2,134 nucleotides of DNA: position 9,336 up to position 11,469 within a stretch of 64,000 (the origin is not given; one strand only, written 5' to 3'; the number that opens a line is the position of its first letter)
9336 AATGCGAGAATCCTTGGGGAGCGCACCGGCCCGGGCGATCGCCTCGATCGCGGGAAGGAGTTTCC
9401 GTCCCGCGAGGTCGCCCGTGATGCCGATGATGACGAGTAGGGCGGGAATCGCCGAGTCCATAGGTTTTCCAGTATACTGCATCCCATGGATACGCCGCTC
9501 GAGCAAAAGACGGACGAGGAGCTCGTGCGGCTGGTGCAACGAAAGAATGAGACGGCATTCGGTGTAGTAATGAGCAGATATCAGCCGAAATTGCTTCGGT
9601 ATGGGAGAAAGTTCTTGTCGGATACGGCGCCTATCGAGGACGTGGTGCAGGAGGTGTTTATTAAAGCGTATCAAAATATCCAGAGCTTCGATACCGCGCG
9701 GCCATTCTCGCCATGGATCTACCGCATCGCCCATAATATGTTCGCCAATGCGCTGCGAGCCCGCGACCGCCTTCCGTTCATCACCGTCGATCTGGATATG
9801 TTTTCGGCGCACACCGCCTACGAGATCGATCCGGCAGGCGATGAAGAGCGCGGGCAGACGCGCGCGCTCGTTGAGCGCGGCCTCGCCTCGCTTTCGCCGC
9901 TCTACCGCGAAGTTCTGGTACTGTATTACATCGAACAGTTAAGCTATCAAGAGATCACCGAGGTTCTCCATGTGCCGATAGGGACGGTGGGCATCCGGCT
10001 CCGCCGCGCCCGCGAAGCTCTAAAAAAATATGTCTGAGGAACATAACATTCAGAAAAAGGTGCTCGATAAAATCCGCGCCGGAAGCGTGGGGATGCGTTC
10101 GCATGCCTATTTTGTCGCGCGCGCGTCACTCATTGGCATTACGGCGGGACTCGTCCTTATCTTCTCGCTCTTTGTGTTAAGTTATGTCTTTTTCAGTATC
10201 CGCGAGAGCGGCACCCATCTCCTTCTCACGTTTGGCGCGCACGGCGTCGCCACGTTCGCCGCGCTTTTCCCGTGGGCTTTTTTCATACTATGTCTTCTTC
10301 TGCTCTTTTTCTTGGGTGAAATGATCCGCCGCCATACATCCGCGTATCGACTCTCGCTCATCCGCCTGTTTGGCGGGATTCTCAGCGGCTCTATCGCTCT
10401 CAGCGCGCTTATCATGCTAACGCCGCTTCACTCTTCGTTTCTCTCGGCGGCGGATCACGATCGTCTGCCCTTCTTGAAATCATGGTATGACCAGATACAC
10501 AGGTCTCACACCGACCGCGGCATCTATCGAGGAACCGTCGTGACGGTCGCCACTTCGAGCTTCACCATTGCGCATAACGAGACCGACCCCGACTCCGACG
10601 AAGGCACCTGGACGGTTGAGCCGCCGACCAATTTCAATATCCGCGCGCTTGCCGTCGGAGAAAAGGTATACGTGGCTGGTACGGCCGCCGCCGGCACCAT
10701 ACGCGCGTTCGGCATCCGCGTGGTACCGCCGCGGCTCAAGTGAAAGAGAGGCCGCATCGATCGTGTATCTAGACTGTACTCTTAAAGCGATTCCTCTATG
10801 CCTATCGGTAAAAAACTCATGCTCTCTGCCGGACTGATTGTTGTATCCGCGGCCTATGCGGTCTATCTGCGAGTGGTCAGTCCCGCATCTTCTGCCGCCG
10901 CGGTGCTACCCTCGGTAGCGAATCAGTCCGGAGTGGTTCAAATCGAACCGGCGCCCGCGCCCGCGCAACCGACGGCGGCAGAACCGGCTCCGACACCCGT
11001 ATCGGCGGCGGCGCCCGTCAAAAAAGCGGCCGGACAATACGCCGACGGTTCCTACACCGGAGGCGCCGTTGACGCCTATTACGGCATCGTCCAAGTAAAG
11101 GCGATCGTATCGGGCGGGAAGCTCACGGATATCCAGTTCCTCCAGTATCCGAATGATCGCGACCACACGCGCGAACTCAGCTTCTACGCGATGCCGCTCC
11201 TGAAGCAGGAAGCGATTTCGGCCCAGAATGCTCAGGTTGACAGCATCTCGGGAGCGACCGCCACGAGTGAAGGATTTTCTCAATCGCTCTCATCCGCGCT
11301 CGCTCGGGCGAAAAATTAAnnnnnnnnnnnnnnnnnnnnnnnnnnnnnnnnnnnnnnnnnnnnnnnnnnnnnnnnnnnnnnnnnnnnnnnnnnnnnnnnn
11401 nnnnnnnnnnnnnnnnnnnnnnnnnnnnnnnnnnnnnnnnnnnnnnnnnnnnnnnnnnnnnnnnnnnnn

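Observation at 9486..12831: ECF-sigma-linked minimal Nqr/Rnf-like module: flavinylatable NqrC/RnfG-type protein plus RnfD/NqrB-FNR fusion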

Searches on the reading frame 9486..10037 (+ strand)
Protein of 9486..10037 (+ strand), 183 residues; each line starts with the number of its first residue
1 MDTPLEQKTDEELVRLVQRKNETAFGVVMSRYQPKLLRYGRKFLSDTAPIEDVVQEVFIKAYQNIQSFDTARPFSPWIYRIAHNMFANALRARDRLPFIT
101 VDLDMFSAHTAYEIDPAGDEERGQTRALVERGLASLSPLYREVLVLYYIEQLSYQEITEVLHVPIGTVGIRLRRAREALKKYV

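Call 3: search_protein_families(library=pfam, proteins=[window:9486-10037:+], max_evalue=0.01)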
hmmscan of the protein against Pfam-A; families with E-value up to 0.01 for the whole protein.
window:9486-10037:+ (183 aa): 3 families
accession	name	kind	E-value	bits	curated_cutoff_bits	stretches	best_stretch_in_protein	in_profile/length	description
PF04542.20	Sigma70_r2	-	4.3e-19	68.5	24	1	30-95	3-70/71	Sigma-70 region 2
PF08281.18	Sigma70_r4_2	-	3.7e-15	55.7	25.7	1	128-179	3-54/54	Sigma-70, region 4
PF04545.22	Sigma70_r4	-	1.9e-11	43.7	24.1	1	133-181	2-50/50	Sigma-70, region 4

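Call 4: search_protein_families(library=ncbifam, proteins=[window:9486-10037:+], max_evalue=0.01)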
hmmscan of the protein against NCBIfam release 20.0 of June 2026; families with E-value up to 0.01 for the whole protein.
window:9486-10037:+ (183 aa): 98 families (the best 25 are shown)
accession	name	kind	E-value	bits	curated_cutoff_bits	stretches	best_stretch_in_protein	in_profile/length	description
NF007223.0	PRK09641.1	equivalog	1.1e-34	120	209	1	10-181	5-182/187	RNA polymerase sigma factor SigW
NF008888.0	PRK11922.1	equivalog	1.4e-33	116.4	204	1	3-182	10-195/231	RNA polymerase sigma factor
NF009171.0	PRK12518.1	equivalog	1.4e-32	113.1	208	1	7-182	11-183/191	RNA polymerase sigma factor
TIGR02939.1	RpoE_Sigma70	equivalog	4.7e-32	111.6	236.15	1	6-181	3-184/190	RNA polymerase sigma factor RpoE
TIGR02948.1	SigW_bacill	equivalog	4.7e-32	111.6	243.1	1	10-181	5-182/187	RNA polymerase sigma factor SigW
TIGR02937.1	sigma70-ECF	superfamily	1.9e-29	102.4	42.9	1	28-182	6-164/165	sigma-70 family RNA polymerase sigma factor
NF004113.0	PRK05602.1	equivalog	1.2e-28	100.2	208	1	6-182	28-200/211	RNA polymerase sigma factor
NF010500.0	PRK13919.1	subfamily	1.4e-27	97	226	1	1-181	1-181/186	putative RNA polymerase sigma E protein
NF006930.0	PRK09415.1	subfamily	1.1e-24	87.3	198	1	20-182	13-174/179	RNA polymerase factor sigma C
NF007222.0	PRK09640.1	equivalog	1.2e-24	86.9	194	1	7-181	7-180/188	RNA polymerase sigma factor SigX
TIGR02950.1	SigM_subfam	subfamily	5.2e-24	84.9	147.95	1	28-182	5-157/159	RNA polymerase sigma factor, SigM family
NF009166.1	PRK12513.1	equivalog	1.2e-23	83.8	206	1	6-181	5-184/193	RNA polymerase sigma factor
TIGR02985.1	Sig70_bacteroi1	subfamily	2.5e-23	83.1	126.4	1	24-181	2-160/162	RNA polymerase sigma-70 factor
NF058625.1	sigma_PG0214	equivalog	7e-23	81.2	130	1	22-181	3-159/170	GFO_1088 family ECF-type sigma factor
NF007229.0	PRK09647.1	equivalog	1.1e-22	80.5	265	1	43-182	64-201/220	RNA polymerase sigma factor SigE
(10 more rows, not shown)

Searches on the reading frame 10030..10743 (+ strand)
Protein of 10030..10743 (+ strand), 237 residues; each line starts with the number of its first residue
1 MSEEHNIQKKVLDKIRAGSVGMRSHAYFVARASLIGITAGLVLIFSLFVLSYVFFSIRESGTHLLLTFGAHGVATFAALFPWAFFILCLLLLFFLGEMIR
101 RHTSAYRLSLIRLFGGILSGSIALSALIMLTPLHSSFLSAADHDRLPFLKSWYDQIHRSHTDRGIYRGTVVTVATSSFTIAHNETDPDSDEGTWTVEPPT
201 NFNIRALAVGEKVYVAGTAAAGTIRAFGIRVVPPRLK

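Call 3: search_protein_families(library=pfam, proteins=[window:10030-10743:+], max_evalue=0.01)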
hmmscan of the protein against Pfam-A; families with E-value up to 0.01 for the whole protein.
window:10030-10743:+ (237 aa): 0 families

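Call 4: search_protein_families(library=ncbifam, proteins=[window:10030-10743:+], max_evalue=0.01)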
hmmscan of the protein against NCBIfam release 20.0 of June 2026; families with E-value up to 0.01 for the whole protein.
window:10030-10743:+ (237 aa): 0 families

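Call 60: find_related_loci(query=window:10030-10740:+, collection=metagenome_contigs, flank=6000)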
Query window:10030-10740:+ (237 aa) in metagenome_contigs; peptide patterns used: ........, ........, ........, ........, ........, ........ (x = any residue, [..] = any of these).
111 stretches matched a pattern, but none encodes a relative of the query by tblastn (E <= 1e-3).

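Call 63: find_related_loci(query=A4, collection=metagenome_contigs, flank=6000)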
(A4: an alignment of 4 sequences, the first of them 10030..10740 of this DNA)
Query A4 (237 aa) in metagenome_contigs; peptide patterns used: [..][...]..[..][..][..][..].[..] (x = any residue, [..] = any of these).
577 stretches matched a pattern; 4 encode a relative of the query (tblastn E <= 1e-3); 4 distinct loci.
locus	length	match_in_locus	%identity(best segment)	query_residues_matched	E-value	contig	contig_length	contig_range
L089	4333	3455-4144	43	1-230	2e-53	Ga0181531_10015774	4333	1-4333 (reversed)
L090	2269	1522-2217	37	4-233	1e-50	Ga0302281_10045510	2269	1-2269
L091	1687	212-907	36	5-233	6e-37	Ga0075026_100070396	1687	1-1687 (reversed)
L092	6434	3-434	38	92-233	2e-34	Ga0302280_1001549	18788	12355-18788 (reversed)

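Call 70: find_homologous_proteins(query=A4, max_evalue=0.001)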
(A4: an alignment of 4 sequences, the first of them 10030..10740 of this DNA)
Query A4 (4 sequences) (237 aa, profile of the alignment): 8 proteins with E <= 0.001 among 8000 candidates.
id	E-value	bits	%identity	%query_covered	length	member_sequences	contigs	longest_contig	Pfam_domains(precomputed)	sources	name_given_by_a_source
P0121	5.9e-111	388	100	100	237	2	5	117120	-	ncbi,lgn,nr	ncbi:hypothetical protein KGM48_01690 [Patescibacteria group bacterium]|nr:hypothetical protein [Pat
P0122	1.3e-110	387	49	98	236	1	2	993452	-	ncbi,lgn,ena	ncbi:MAG: hypothetical protein WAN50_00655 [Minisyncoccia bacterium]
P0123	7.3e-110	384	37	97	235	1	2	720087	-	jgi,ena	-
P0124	2.0e-92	327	54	99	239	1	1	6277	-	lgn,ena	-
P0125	5.7e-81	290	28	96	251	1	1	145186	-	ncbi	-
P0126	2.0e-71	258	42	99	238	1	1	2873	-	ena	-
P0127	2.5e-51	193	28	70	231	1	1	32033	PF18914.7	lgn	-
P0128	5.5e-51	192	30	84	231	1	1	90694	-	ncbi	-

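Call 71: find_encoding_contigs(protein=P0127, flank=6000, max_places=1)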
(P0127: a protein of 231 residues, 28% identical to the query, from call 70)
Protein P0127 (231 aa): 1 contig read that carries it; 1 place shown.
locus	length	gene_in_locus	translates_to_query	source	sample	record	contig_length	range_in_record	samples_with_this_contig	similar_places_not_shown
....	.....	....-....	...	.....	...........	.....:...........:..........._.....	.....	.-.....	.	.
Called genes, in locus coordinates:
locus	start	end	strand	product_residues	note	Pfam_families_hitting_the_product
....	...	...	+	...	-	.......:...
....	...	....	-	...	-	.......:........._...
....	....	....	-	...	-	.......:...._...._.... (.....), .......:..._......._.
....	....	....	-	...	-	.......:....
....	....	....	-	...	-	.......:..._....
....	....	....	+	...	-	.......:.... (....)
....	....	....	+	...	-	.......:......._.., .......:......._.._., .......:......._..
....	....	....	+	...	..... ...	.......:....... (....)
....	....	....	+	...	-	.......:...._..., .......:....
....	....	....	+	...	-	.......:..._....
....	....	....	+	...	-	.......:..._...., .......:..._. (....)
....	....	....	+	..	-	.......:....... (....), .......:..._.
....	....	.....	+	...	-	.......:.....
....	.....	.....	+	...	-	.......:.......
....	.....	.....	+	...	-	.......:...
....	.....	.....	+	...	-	-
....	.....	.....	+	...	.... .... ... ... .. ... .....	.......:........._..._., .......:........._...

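Call 72: find_encoding_contigs(protein=P0128, flank=6000, max_places=1)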
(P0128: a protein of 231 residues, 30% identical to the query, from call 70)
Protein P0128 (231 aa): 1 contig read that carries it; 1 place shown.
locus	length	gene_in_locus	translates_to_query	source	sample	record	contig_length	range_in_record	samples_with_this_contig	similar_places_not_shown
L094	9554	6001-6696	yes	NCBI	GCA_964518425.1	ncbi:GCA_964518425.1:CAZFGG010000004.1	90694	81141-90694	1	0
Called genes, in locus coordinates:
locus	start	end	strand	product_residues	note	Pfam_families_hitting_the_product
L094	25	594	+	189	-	-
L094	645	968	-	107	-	PF13473:Cupredoxin_1, PF00127:Copper-bind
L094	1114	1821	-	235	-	PF01551:Peptidase_M23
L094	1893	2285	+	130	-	PF11964:SpoIIAA-like (weak)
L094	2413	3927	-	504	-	PF00175:NAD_binding_1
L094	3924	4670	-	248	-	PF02424:ApbE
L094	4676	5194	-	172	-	PF04205:FMN_bind (weak)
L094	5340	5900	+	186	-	PF04542:Sigma70_r2, PF08281:Sigma70_r4_2, PF04545:Sigma70_r4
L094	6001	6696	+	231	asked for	-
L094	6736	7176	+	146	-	-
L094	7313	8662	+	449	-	PF12704:MacB_PCD, PF02687:FtsX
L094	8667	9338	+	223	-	PF00005:ABC_tran, PF02463:SMC_N (faint), PF13304:AAA_21 (faint)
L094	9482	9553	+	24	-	?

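Call 82: predict_structure(alignment_id=A6)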
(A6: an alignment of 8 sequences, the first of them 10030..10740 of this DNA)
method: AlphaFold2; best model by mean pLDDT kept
length: 237 residues; sequences in the alignment: 8
mean_pLDDT: 75.0   pTM: 0.62
mean pLDDT of the five models: 75.0, 69.6, 67.6, 67.6, 65.4
residues with pLDDT >= 90: 7; 70-90: 175; 50-70: 44; < 50: 11
segments of 3 or more residues with pLDDT < 50: 184-190
pLDDT, mean of each block of 10 residues (from residue 1): 69 61 70 80 82 76 76 78 81 79 64 77 76 75 72 63 77 89 51 81 86 85 86 60
secondary structure, 60 per line:
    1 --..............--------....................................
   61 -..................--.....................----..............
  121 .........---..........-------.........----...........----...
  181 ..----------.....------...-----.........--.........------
elements in order: H3-16 H25-60 H62-79 H82-102 H107-129 H133-142 H150-158 E163-173 E178-182 E193-197 E212-220 E223-231

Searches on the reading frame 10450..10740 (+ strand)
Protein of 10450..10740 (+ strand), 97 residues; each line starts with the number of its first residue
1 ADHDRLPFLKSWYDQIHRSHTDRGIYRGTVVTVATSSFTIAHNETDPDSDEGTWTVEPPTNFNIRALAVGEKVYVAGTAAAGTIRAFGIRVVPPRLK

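Call 58: search_protein_families(library=pfam, proteins=[window:10450-10740:+], max_evalue=0.01)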
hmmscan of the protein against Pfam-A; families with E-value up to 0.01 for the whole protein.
window:10450-10740:+ (97 aa): 0 families

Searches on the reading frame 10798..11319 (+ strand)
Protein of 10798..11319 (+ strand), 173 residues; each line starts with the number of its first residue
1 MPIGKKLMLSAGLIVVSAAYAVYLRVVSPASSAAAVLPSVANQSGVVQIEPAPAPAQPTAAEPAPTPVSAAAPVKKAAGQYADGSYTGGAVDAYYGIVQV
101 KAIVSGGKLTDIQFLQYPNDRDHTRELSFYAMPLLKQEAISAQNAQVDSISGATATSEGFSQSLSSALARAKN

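Call 3: search_protein_families(library=pfam, proteins=[window:10798-11319:+], max_evalue=0.01)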
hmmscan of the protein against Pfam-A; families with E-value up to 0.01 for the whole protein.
window:10798-11319:+ (173 aa): 1 family
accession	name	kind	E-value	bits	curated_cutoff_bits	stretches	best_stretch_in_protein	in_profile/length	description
PF04205.19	FMN_bind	-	4.5e-08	34.1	22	1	94-168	2-76/77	FMN-binding domain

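Call 4: search_protein_families(library=ncbifam, proteins=[window:10798-11319:+], max_evalue=0.01)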
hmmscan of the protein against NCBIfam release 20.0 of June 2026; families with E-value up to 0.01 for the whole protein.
window:10798-11319:+ (173 aa): 5 families
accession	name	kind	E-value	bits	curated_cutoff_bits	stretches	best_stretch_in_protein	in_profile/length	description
TIGR01938.1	nqrC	equivalog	0.00073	19.2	144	1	130-169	203-243/251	NADH:ubiquinone reductase (Na(+)-transporting) subunit C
NF003747.0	PRK05346.1-2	equivalog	0.002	17.4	336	1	126-164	197-235/260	Na(+)-translocating NADH-quinone reductase subunit C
NF003749.0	PRK05346.1-5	equivalog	0.0045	16.3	255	1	130-164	205-238/261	Na(+)-translocating NADH-quinone reductase subunit C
NF045876.1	RnfG_DVU2794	exception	0.0049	16.4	205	1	129-168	138-176/190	RnfABCDGE type electron transport complex subunit G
NF003748.0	PRK05346.1-4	equivalog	0.0051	16.2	455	1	106-167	185-246/265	Na(+)-translocating NADH-quinone reductase subunit C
